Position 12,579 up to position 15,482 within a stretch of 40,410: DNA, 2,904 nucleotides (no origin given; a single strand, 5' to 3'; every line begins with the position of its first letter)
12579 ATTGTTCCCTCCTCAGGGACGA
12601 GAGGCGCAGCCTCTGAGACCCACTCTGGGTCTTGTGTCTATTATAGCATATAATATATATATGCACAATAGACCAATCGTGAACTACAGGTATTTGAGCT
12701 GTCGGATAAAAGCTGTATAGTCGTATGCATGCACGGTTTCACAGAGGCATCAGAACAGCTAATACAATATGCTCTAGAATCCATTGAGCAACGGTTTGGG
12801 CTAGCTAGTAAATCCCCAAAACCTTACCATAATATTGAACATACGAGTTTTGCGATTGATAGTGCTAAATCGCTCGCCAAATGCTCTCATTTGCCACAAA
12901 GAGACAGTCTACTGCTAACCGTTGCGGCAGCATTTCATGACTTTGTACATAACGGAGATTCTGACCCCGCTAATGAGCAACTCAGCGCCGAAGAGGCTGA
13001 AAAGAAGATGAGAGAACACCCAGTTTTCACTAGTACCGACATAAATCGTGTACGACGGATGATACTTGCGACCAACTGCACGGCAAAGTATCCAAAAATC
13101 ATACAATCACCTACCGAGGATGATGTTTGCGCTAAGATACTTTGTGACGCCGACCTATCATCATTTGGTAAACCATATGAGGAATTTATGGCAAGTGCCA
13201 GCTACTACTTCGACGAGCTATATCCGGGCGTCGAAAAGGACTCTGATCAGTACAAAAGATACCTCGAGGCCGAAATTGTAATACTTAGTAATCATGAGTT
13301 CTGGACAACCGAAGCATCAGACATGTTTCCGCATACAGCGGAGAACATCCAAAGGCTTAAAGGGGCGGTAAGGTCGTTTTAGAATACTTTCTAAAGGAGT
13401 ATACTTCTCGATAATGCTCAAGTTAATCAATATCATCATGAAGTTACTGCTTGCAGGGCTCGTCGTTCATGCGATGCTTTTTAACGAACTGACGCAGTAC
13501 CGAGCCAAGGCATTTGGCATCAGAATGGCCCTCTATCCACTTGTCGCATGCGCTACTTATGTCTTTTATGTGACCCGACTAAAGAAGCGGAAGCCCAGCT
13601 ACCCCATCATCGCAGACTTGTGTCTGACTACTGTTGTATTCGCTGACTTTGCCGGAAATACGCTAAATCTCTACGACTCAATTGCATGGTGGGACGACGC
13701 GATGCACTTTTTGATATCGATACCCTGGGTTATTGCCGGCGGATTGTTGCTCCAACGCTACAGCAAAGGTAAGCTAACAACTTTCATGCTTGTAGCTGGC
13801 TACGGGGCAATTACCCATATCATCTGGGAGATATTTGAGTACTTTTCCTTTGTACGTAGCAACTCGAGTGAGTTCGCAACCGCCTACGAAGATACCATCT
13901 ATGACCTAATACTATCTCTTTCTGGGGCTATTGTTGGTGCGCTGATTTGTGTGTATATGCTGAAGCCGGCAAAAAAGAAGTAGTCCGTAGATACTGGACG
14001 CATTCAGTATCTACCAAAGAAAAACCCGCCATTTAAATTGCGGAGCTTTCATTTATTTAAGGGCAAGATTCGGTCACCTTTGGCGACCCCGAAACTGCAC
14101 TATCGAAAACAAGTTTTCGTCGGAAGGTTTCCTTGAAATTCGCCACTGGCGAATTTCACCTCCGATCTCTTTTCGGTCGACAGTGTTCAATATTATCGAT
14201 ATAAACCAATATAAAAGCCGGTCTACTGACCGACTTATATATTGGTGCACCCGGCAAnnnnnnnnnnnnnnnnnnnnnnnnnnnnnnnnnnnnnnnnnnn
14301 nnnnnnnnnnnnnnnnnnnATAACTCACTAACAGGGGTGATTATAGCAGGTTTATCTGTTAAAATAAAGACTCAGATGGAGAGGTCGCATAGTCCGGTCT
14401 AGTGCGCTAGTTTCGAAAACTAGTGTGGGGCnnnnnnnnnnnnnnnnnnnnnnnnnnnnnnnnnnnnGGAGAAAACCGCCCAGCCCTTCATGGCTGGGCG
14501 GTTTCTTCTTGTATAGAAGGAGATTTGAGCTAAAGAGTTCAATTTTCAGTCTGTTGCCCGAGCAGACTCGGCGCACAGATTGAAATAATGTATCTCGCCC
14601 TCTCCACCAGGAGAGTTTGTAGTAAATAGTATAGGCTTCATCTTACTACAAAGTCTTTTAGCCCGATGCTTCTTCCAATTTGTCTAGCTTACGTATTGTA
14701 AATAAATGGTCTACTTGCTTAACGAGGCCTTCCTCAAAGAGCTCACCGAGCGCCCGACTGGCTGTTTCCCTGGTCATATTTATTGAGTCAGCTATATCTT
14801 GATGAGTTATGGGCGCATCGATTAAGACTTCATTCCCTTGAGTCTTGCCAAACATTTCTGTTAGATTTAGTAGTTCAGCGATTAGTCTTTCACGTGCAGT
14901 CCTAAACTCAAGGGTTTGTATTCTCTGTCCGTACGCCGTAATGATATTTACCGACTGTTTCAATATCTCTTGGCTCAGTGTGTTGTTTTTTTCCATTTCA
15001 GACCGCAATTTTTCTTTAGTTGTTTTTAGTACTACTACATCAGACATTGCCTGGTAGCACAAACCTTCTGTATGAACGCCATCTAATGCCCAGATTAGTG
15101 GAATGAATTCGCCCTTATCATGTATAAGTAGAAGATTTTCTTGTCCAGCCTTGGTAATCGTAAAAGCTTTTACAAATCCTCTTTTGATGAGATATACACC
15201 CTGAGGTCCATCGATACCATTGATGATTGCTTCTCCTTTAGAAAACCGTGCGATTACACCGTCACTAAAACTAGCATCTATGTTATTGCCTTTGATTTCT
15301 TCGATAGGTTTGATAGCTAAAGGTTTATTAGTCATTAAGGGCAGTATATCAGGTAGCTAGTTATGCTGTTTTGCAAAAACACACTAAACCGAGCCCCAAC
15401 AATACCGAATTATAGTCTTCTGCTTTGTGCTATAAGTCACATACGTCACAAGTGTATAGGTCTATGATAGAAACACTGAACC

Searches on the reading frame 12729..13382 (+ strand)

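Call 8: search_protein_families(library=pfam, proteins=[window:12729-13382:+], max_evalue=1)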
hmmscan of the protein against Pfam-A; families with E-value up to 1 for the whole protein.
window:12729-13382:+ (217 aa): 2 families
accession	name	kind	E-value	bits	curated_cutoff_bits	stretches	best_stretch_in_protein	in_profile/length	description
PF01966.28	HD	-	0.0021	18.8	22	1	50-142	20-111/116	HD domain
PF00233.25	PDEase_I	-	0.032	14.4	24.8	1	33-79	1-51/238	3'5'-cyclic nucleotide phosphodiesterase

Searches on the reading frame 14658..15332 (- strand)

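Call 67: search_protein_families(library=pfam, proteins=[window:14658-15332:-], max_evalue=0.01)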
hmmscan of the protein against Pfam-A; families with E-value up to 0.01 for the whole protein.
window:14658-15332:- (224 aa): 9 families
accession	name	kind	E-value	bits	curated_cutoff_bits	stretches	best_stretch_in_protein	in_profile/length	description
PF13545.12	HTH_Crp_2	-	2.6e-15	56.6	27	1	148-221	1-69/70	Crp-like helix-turn-helix domain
PF00027.35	cNMP_binding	-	1.3e-08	35.1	27.5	1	29-116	3-89/89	Cyclic nucleotide-binding domain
PF00325.26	Crp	-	2.1e-07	31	21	1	175-203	3-31/32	Bacterial regulatory proteins, crp family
PF25213.1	HVO_A0261_N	-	2.5e-06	27.7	35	1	169-212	19-62/86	HVO_A0261 N-terminal domain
PF13412.12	HTH_24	-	0.00051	20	21.9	1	172-205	15-48/48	Winged helix-turn-helix DNA-binding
PF03297.21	Ribosomal_S25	-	0.0015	19.1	28.8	0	174-209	56-91/101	S25 ribosomal protein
PF09339.16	HTH_IclR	-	0.0028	17.9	22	1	174-207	18-51/52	IclR helix-turn-helix domain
PF12802.13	MarR_2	-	0.0033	18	27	1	170-207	14-53/61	MarR family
PF01047.28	MarR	-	0.0056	17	24.6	0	174-205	17-48/59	MarR family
